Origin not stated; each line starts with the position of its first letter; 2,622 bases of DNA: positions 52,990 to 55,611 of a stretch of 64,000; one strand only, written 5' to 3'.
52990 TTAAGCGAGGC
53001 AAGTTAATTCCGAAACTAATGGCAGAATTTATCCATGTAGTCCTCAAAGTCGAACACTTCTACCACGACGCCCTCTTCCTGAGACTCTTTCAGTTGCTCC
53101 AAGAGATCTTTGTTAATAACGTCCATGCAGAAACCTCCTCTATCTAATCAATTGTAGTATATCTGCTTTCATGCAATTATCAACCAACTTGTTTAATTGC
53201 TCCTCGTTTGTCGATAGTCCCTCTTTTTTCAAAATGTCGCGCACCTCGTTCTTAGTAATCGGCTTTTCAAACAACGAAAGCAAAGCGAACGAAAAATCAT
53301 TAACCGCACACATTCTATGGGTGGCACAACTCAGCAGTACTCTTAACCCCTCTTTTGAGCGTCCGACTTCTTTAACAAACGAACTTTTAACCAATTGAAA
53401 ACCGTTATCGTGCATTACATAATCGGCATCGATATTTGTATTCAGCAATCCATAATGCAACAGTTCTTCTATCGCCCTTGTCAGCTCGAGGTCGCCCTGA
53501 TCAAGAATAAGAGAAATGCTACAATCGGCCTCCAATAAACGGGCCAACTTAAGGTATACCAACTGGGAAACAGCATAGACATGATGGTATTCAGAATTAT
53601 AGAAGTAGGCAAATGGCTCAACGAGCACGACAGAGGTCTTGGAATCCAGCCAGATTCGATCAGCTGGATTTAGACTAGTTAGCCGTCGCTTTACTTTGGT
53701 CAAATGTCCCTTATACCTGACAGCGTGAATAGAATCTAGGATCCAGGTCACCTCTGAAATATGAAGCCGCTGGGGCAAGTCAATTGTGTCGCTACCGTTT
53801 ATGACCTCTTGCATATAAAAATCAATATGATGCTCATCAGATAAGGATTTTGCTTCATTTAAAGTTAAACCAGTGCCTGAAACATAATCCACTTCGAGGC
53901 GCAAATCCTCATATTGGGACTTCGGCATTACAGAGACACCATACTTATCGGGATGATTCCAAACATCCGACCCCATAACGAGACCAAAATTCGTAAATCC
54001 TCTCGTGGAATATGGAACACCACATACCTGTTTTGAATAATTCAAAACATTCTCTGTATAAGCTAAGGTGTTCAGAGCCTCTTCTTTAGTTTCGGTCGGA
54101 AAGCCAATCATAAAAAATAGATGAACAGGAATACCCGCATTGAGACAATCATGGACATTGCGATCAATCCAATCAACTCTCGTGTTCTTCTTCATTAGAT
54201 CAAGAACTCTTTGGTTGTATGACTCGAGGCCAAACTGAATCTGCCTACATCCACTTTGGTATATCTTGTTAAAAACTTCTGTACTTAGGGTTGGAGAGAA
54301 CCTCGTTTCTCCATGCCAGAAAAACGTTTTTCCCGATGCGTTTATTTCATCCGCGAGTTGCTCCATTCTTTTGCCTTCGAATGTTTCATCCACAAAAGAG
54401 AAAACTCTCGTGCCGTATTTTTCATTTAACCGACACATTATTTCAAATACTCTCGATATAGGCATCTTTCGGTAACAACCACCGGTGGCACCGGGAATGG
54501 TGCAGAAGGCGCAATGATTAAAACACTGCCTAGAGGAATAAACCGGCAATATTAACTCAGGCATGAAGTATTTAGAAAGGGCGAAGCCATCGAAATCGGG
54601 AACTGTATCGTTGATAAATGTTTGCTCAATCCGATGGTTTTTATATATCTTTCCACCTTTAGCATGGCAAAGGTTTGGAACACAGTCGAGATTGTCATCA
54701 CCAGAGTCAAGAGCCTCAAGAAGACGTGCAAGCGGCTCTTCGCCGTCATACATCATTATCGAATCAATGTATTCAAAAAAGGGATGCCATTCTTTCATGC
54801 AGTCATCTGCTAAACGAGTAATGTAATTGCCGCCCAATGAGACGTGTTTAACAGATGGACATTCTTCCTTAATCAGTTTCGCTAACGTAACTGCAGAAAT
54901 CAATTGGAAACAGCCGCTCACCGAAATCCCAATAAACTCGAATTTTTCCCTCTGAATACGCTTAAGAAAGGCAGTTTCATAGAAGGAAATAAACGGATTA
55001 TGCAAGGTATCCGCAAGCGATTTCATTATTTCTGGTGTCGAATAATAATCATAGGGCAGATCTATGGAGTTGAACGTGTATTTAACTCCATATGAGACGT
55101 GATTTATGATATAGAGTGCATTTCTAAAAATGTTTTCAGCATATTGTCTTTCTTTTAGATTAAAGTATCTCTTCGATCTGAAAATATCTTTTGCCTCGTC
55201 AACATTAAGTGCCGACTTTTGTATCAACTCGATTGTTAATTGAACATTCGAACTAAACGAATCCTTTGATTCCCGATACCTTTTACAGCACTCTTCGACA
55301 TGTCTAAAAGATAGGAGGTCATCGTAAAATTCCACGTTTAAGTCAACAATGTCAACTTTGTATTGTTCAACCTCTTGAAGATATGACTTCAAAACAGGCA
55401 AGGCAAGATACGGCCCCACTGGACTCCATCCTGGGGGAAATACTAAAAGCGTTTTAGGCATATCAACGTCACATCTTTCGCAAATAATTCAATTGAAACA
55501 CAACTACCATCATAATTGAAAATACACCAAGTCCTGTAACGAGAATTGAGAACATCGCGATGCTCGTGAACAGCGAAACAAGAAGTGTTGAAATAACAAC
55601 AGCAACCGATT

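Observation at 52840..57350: Low-GC horizontally acquired island: B12-binding radical SAM enzyme, translationally coupled acidic peptide, MFS exporter and two small proteins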

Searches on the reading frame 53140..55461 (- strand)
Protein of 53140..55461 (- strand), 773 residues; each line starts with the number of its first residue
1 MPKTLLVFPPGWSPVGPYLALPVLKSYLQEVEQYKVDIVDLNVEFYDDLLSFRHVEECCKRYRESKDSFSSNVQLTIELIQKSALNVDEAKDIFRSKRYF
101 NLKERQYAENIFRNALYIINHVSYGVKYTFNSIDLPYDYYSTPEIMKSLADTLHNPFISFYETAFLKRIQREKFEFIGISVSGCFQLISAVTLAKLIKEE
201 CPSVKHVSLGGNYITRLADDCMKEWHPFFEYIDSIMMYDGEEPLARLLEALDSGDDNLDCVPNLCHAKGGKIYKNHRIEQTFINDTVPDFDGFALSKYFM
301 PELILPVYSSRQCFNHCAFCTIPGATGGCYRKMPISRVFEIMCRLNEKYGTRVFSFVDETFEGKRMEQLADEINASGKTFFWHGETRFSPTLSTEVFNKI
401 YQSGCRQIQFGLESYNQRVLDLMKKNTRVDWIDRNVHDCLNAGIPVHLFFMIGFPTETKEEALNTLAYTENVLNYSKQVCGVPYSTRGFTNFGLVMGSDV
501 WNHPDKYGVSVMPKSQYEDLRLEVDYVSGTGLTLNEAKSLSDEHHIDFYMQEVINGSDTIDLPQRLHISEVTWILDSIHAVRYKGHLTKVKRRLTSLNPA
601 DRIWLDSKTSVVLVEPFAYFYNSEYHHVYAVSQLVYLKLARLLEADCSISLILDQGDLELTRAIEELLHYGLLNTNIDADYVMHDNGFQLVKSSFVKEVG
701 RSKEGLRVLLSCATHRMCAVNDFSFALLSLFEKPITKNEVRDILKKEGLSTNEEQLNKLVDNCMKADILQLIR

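Call 3: search_protein_families(library=pfam, proteins=[window:53140-55461:-], max_evalue=0.1)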
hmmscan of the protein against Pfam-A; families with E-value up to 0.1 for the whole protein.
window:53140-55461:- (773 aa): 3 families
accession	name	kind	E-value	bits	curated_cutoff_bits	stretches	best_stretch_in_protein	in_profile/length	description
PF04055.27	Radical_SAM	-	6.6e-18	65.9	29.5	1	309-466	3-163/166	Radical SAM superfamily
PF02310.24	B12-binding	-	0.00066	19.9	32.1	1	164-247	42-120/121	B12 binding domain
PF00225.29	Kinesin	-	0.033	13.6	29.3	1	337-427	47-146/327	Kinesin motor domain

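Call 4: search_protein_families(library=ncbifam, proteins=[window:53140-55461:-], max_evalue=0.1)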
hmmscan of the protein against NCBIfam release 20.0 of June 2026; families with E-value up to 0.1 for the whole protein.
window:53140-55461:- (773 aa): 24 families
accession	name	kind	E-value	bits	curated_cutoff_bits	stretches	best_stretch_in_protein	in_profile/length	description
TIGR03975.1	rSAM_ocin_1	subfamily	1.5e-34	119.5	281.85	1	6-519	3-470/606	RiPP maturation radical SAM C-methyltransferase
TIGR04479.1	bcpD_PhpK_rSAM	subfamily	1.4e-30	106.2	600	1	165-471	102-408/504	PhpK family radical SAM P-methyltransferase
TIGR03471.1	HpnJ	equivalog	3.4e-24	85.5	577.6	1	293-480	183-373/472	hopanoid biosynthesis associated radical SAM protein HpnJ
NF050148.1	rSAM_ApyD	equivalog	4.3e-24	84.9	750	1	160-480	62-374/645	RiPP biosynthesis radical SAM protein ApyD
TIGR04072.2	rSAM_ladder_B12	equivalog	1.9e-16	59.8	360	1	238-469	127-346/443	lipid biosynthesis B12-binding/radical SAM protein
TIGR04013.1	B12_SAM_MJ_1487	hypoth_equivalog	1.8e-15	56.7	251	1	194-478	60-339/382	TIGR04013 family B12-binding domain/radical SAM domain-containing protein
TIGR04190.1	B12_SAM_Ta0216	equivalog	3.9e-15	55.4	500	1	189-518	95-440/554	TIGR04190 family B12-binding domain/radical SAM domain protein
NF038361.1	rSAM_Sden_1168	equivalog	8.1e-15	54.4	575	1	160-475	127-454/560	Sden_1168 family B12-binding radical SAM P-methyltransferase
TIGR02026.1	BchE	equivalog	9.6e-15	54.4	481.35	1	188-468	77-361/497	magnesium-protoporphyrin IX monomethyl ester anaerobic oxidative cyclase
TIGR04014.1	B12_SAM_MJ_0865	equivalog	5.5e-14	51.8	360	1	169-471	34-335/434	methyl-coenzyme M reductase glutamine C-methyltransferase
TIGR04367.1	HpnR_B12_rSAM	equivalog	7.4e-13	47.8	650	1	162-430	49-311/490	hopanoid C-3 methylase HpnR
TIGR04385.1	B12_rSAM_cofa1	equivalog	7.6e-12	45.2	450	1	195-472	91-364/438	B12 lower ligand biosynthesis radical SAM protein BzaD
NF040542.1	rSAM_RCCLKC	equivalog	1.4e-10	41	450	1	169-486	44-363/423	arsinothricin biosynthesis radical SAM protein ArsL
NF033070.1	rSAM_AprD4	equivalog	1.6e-09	37.2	500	1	304-468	196-362/456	AprD4 family radical SAM diol-dehydratase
TIGR03960.1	rSAM_fuse_unch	hypoth_equivalog_domain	5.7e-07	28.4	462.3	1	392-474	343-426/605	TIGR03960 family B12-binding radical SAM protein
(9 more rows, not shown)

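Call 5: find_homologous_proteins(query=window:53140-55461:-)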
Query window:53140-55461:- (773 aa): 257 proteins with E <= 0.001 among 7648 candidates; the best 120 are listed.
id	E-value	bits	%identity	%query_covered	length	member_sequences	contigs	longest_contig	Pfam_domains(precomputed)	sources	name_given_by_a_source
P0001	0.0e+0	1745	99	98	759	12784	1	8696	PF04055.28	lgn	-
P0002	0.0e+0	1620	98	92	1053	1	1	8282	PF04055.28,PF05977.20,PF07690.22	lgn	-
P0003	0.0e+0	1620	98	92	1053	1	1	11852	PF04055.28,PF05977.20,PF07690.22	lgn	-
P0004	0.0e+0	1620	98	92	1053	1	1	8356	PF04055.28,PF05977.20,PF07690.22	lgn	-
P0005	0.0e+0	1619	98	92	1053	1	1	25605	PF04055.28,PF05977.20,PF07690.22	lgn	-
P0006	0.0e+0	1617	98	92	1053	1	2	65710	PF04055.28,PF05977.20,PF07690.22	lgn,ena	-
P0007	0.0e+0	1613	98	92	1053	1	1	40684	PF04055.28,PF05977.20,PF07690.22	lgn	-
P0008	0.0e+0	1446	99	81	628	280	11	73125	PF04055.28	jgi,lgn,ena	-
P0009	0.0e+0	1444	99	81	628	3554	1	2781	PF04055.28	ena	-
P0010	0.0e+0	1056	60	100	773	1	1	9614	PF04055.28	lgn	-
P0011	9.1e-292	988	60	92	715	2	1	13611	PF04055.28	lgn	-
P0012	1.2e-276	938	98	53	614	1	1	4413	PF04055.28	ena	-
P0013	6.7e-250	850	68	69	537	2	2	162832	PF04055.28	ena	-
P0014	1.1e-247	842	58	82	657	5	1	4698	PF04055.28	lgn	-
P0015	1.8e-223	762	46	99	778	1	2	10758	PF04055.28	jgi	-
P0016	2.6e-210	719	46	98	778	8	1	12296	PF04055.28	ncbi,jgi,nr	ncbi:MAG: B12-binding domain-containing radical SAM protein [Hungatella sp.]|jgi:hypothetical protei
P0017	2.9e-208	712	46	99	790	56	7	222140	PF04055.28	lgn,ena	-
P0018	1.5e-206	706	46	95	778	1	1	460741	PF04055.28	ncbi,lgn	ncbi:radical SAM protein [Lachnospiraceae bacterium 54-53]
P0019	1.2e-201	690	45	99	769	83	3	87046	PF04055.28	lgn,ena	-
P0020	6.6e-174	598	40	100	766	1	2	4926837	PF04055.28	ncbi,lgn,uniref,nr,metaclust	ncbi:Fe-S oxidoreductase [Desulfosporosinus acidiphilus SJ4]|uniref:Fe-S oxidoreductase n=1 Tax=Desu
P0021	8.8e-162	558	40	99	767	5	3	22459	PF04055.28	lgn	-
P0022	9.8e-162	558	39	99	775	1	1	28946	PF04055.28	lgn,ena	-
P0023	5.2e-155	536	37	99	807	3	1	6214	PF04055.28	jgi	jgi:hypothetical protein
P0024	9.4e-155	535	37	100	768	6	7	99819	PF04055.28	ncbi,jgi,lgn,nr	ncbi:MAG: radical SAM protein [Dorea sp.]|jgi:radical SAM superfamily enzyme YgiQ (UPF0313 family)/A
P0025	1.1e-154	535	38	99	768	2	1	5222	PF04055.28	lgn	-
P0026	2.0e-152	527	37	99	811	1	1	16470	PF04055.28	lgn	-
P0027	7.4e-151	522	36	100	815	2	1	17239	PF04055.28,PF05402.19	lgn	-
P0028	7.7e-150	519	37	99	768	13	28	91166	PF04055.28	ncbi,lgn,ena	-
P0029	3.1e-148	514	36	99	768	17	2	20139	PF04055.28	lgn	-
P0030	7.2e-148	512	37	99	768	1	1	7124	PF04055.28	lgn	-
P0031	1.8e-145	504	37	99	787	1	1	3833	PF04055.28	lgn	-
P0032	3.3e-145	504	36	97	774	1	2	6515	PF04055.28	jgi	jgi:hypothetical protein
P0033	4.3e-143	497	35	99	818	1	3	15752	PF04055.28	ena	-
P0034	5.4e-143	496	36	99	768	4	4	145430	PF04055.28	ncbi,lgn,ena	-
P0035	5.2e-142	493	37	99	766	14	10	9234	PF04055.28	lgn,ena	-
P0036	6.0e-142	493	46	70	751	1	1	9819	PF04055.28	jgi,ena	jgi:Fe-S oxidoreductase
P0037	2.1e-139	484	36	99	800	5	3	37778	PF04055.28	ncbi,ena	-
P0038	3.1e-139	484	37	99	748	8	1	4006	PF04055.28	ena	-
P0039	1.1e-138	482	36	100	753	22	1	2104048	PF04055.28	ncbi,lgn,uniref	ncbi:radical SAM protein [Fusobacterium nucleatum]|uniref:B12-binding domain-containing radical SAM 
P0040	3.8e-138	480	45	70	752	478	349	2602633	PF04055.28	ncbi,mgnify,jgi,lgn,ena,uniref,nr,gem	ncbi:B12-binding domain-containing radical SAM protein [Lactococcus lactis]|mgnify:FL=1|jgi:radical 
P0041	5.6e-138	480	34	99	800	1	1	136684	PF04055.28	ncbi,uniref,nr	ncbi:radical SAM protein (plasmid) [Paraclostridium ghonii]|uniref:B12-binding domain-containing rad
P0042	1.2e-137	479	38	88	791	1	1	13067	PF04055.28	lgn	-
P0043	8.6e-136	472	35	99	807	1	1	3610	PF04055.28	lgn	-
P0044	1.1e-134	469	35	100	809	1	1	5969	PF04055.28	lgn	-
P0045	1.7e-134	468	41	76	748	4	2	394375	PF04055.28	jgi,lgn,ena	-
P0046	2.0e-134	468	41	76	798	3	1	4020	PF04055.28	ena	-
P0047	2.7e-132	461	42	70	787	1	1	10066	PF04055.28,PF02310.25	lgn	-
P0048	6.4e-132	460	36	100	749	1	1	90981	PF04055.28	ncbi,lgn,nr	ncbi:magnesium-protoporphyrin IX monomethyl ester cyclase [Bacilli bacterium]|nr:magnesium-protoporp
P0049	6.1e-129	450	38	77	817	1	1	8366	PF04055.28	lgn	-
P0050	2.0e-122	428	43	66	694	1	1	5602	PF04055.28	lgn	-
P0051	4.7e-122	427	43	66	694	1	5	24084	PF04055.28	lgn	-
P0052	4.7e-122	427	43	66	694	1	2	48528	PF04055.28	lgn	-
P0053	4.7e-122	427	43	66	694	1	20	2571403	PF04055.28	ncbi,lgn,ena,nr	ncbi:radical SAM protein [Lactococcus lactis subsp. lactis]|nr:radical SAM protein [Lactococcus lact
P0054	5.1e-122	427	43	66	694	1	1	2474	PF04055.28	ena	-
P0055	1.1e-121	426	43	66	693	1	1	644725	PF04055.28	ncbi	ncbi:B12-binding domain-containing radical SAM protein [Lactococcus lactis]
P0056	2.2e-120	421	53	46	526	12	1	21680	PF04055.28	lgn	-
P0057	7.0e-120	420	46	61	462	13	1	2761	PF04055.28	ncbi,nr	ncbi:MAG: radical SAM protein, partial [Lactococcus lactis]|nr:radical SAM protein [Lactococcus lact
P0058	3.0e-110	388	35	82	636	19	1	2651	PF04055.28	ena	-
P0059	7.8e-110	387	42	64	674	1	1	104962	PF04055.28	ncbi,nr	ncbi:MAG: radical SAM protein [Lactococcus lactis]|nr:radical SAM protein [Lactococcus lactis]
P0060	1.1e-109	386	39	70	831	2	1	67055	PF04055.28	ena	-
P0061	8.5e-106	373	37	70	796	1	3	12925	PF04055.28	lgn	-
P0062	1.3e-105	373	37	70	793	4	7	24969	PF04055.28,PF02310.25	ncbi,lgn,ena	-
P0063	4.1e-104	368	39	68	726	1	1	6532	PF04055.28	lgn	-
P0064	1.6e-103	366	38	70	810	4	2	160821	PF04055.28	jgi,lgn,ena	-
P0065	1.4e-99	353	37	72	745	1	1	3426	PF04055.28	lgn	-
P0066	1.0e-98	350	36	70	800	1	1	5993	PF04055.28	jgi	jgi:radical SAM superfamily enzyme YgiQ (UPF0313 family)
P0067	1.9e-98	349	37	71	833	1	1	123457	PF04055.28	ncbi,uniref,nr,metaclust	ncbi:B12-binding domain-containing radical SAM protein [Chondromyces apiculatus]|uniref:Radical SAM 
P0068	2.4e-98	349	36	72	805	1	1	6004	PF04055.28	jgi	jgi:hypothetical protein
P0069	2.4e-96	342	37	70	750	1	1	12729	PF04055.28,PF02310.25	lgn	-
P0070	5.7e-96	341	37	68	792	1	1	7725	PF04055.28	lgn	-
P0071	7.6e-95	337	35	70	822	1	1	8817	PF04055.28,PF05402.19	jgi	-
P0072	1.9e-93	332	35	72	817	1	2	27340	PF04055.28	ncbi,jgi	jgi:radical SAM superfamily enzyme YgiQ (UPF0313 family)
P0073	2.5e-93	332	35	70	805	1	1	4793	PF04055.28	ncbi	-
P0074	1.4e-92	330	37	70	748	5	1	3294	PF04055.28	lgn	-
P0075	1.8e-92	329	35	70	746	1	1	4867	PF04055.28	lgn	-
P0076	2.1e-92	329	35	77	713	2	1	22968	PF04055.28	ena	-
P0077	4.7e-92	328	36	70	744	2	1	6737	PF04055.28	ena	-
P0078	5.3e-92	328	34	72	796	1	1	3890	PF04055.28,PF02310.25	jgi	jgi:radical SAM superfamily enzyme YgiQ (UPF0313 family)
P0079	3.8e-91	325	39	60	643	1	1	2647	PF04055.28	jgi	jgi:radical SAM superfamily enzyme YgiQ (UPF0313 family)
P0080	4.7e-91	325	35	76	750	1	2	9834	PF04055.28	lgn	-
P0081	4.5e-90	321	35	70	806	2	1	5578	PF04055.28,PF02310.25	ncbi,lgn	-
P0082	5.8e-89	318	38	60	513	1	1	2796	PF04055.28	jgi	jgi:hypothetical protein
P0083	1.2e-88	317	38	65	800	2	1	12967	PF04055.28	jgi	-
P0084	2.1e-88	316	36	69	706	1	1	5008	PF04055.28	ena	-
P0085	2.1e-88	316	37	67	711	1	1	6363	PF04055.28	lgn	-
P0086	1.1e-87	313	33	78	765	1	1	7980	PF04055.28,PF05402.19,PF02310.25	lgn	-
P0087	2.1e-87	312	34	70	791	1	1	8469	PF04055.28,PF02310.25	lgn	-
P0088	8.5e-87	310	35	69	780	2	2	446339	PF04055.28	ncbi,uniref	ncbi:B12-binding domain-containing radical SAM protein [Streptomyces sp. NPDC127190]|uniref:B12-bind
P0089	8.9e-87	310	35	68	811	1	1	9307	PF04055.28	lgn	-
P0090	3.4e-86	308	33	69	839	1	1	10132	PF04055.28,PF02310.25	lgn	-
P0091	1.0e-85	307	32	87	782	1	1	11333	PF04055.28,PF02310.25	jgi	jgi:Radical SAM superfamily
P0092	1.1e-85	307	34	70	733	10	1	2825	PF04055.28,PF02310.25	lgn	-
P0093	2.0e-85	306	35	70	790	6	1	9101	PF04055.28,PF02310.25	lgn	-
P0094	4.9e-84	301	34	68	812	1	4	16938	PF04055.28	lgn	-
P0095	9.9e-84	300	34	68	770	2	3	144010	PF04055.28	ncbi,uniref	ncbi:B12-binding domain-containing radical SAM protein [Amycolatopsis samaneae]|uniref:B12-binding d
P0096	2.0e-83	299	35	70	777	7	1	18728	PF04055.28,PF02310.25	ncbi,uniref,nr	ncbi:B12-binding domain-containing radical SAM protein [Streptomyces barringtoniae]|uniref:B12-bindi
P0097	7.6e-83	297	34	73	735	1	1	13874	PF04055.28,PF02310.25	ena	-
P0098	1.0e-82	297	34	69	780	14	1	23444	PF04055.28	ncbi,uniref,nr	ncbi:radical SAM protein [Streptomyces sp. SID486]|uniref:B12-binding domain-containing radical SAM 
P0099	3.7e-82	295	35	68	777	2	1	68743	PF04055.28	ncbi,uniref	ncbi:B12-binding domain-containing radical SAM protein [Streptomyces sp. NPDC056796]|uniref:B12-bind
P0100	5.8e-82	294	34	70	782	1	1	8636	PF04055.28,PF02310.25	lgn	-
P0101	2.2e-81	293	33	69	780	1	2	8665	PF04055.28,PF02310.25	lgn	-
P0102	4.9e-81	291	34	70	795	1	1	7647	PF04055.28,PF02310.25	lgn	-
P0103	1.2e-80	290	33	70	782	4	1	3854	PF04055.28,PF02310.25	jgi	jgi:tRNA A37 methylthiotransferase MiaB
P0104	1.2e-80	290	33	70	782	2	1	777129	PF04055.28,PF02310.25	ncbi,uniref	ncbi:B12-binding domain-containing radical SAM protein [Streptomyces sp. NPDC003035]|uniref:B12-bind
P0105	2.0e-80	289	33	70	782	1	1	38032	PF04055.28,PF02310.25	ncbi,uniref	ncbi:B12-binding domain-containing radical SAM protein [Streptomyces capoamus]|uniref:B12-binding do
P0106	4.8e-80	288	34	68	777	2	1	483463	PF04055.28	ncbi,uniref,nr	ncbi:radical SAM protein [Streptomyces sp. HB132]|uniref:B12-binding domain-containing radical SAM p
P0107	5.2e-80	288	35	68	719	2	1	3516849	PF04055.28,PF02310.25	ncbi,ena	-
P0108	7.1e-80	288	33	70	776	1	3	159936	PF04055.28,PF02310.25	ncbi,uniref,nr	ncbi:B12-binding domain-containing radical SAM protein [Streptomyces beijiangensis]|uniref:Radical S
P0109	1.9e-79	286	34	70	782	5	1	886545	PF04055.28,PF02310.25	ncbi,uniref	ncbi:B12-binding domain-containing radical SAM protein [Streptomyces coeruleorubidus]|uniref:B12-bin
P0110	2.1e-79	286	34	69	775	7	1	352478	PF04055.28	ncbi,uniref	ncbi:B12-binding domain-containing radical SAM protein [Streptomyces collinus]|uniref:B12-binding do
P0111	6.1e-79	284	33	70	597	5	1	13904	PF04055.28,PF02310.25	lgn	-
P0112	1.2e-78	283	36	63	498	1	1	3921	PF04055.28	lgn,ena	-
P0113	1.2e-77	280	34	69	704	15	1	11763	PF04055.28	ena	-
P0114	1.3e-77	280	34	68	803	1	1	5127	PF04055.28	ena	-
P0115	1.6e-77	280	31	69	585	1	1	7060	PF04055.28,PF02310.25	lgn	-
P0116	2.0e-77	279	32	77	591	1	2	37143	PF04055.28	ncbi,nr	ncbi:hypothetical protein UR09_01555 [Candidatus Nitromaritima sp. SCGC AAA799-A02]|nr:hypothetical 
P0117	3.3e-77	279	33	70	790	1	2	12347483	PF04055.28,PF02310.25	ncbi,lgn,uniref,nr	ncbi:radical SAM protein [Streptomyces sp. NL15-2K]|uniref:B12-binding domain-containing radical SAM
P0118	3.0e-76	276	32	69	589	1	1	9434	PF04055.28,PF02310.25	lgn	-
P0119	4.3e-76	275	32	70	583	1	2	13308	PF04055.28,PF02310.25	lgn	-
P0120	4.5e-76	275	32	70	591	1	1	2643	PF04055.28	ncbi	-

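Call 8: find_related_loci(query=A1, collection=genome_contigs, flank=6000)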
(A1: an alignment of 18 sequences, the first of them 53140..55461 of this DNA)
Query A1 (773 aa) in genome_contigs; peptide patterns used: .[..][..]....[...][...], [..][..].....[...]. (x = any residue, [..] = any of these).
355 stretches matched a pattern; 331 encode a relative of the query (tblastn E <= 1e-3); the best 80 are kept; 80 distinct loci.
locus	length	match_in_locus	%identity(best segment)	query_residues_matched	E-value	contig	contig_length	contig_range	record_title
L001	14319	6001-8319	100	1-773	0e+0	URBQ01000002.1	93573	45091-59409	uncultured Collinsella sp. isolate UMGS850 genome assembly, contig: NODE_122_length_93573_cov_5.789356, whole genome sho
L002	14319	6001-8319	100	1-773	0e+0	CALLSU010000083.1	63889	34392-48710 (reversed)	MAG TPA_asm: uncultured Collinsella sp. isolate SRR2992894_bin.24_CONCOCT_v1.1_MAG genome assembly, contig: ERZ508799.32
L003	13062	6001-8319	100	1-773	0e+0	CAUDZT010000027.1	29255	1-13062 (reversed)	MAG TPA_asm: uncultured Collinsella sp. isolate SRR22541668_bin.20_MetaWRAP_v1.3_MAG genome assembly, contig: ERZ1868484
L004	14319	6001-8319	100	1-773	0e+0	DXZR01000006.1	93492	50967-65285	MAG TPA_asm: Collinsella sp. isolate HRGM_Genome_0470 HRGM_Genome_0470_6, whole genome shotgun sequence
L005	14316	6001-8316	100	2-773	0e+0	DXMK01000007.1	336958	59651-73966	MAG TPA_asm: Collinsella sp. isolate HRGM_Genome_0486 HRGM_Genome_0486_7, whole genome shotgun sequence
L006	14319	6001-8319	100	1-773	0e+0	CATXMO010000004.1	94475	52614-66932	MAG TPA_asm: uncultured Collinsella sp. isolate SRR22541675_bin.33_MetaWRAP_v1.3_MAG genome assembly, contig: ERZ1868439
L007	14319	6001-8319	100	1-773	0e+0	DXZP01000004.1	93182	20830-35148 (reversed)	MAG TPA_asm: Collinsella sp. isolate HRGM_Genome_0463 HRGM_Genome_0463_4, whole genome shotgun sequence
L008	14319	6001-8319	99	1-773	0e+0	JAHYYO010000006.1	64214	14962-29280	MAG: Collinsella sp. isolate HRGM_Genome_0447 HRGM_Genome_0447_6, whole genome shotgun sequence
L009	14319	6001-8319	99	1-773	0e+0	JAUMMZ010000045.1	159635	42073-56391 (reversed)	MAG: Collinsella sp. isolate D1_MB_55 k141_65334, whole genome shotgun sequence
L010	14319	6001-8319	99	1-773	0e+0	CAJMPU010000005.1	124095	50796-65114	TPA_asm: uncultured bacterium isolate SRR7721901-bin.3 genome assembly, contig: NODE_74_length_124095_cov_13.619889, who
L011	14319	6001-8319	100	1-773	0e+0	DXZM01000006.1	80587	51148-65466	MAG TPA_asm: Collinsella sp. isolate HRGM_Genome_0451 HRGM_Genome_0451_6, whole genome shotgun sequence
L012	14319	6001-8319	99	1-773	0e+0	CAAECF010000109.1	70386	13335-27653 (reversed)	MAG TPA_asm: uncultured Collinsella sp., isolate HGM04222, WGS project CAAECF010000000 data, contig: ERS396462_1_k85_676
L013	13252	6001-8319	99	1-773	0e+0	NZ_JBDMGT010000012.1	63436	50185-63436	Collinsella aerofaciens strain RTP31081st1_E8_RTP31081_211007 NODE_12_length_63436_cov_24.482441, whole genome shotgun s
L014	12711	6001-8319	99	1-773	0e+0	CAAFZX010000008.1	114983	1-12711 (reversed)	MAG TPA_asm: uncultured Collinsella sp., isolate HGM04158, WGS project CAAFZX010000000 data, contig: SRS475997_28_k119_5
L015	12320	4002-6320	99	1-773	0e+0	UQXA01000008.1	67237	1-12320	uncultured Collinsella sp. isolate UMGS724 genome assembly, contig: NODE_34_length_67237_cov_10.149207, whole genome sho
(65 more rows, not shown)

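Call 11: find_encoding_contigs(protein=P0010, flank=5000, max_places=2)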
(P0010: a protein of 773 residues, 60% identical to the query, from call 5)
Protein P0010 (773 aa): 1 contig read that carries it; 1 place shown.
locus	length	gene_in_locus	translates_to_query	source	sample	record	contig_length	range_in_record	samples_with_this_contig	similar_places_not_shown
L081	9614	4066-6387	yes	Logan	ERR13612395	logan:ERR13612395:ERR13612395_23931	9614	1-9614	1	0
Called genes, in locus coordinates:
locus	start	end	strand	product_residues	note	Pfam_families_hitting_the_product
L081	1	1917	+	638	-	?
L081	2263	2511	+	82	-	-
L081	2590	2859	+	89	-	PF09860:DUF2087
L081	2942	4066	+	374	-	PF07690:MFS_1, PF05977:MFS_3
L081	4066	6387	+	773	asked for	PF04055:Radical_SAM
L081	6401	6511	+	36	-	-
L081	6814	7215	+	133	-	-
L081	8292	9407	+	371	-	PF13191:AAA_16, PF13401:AAA_22 (weak)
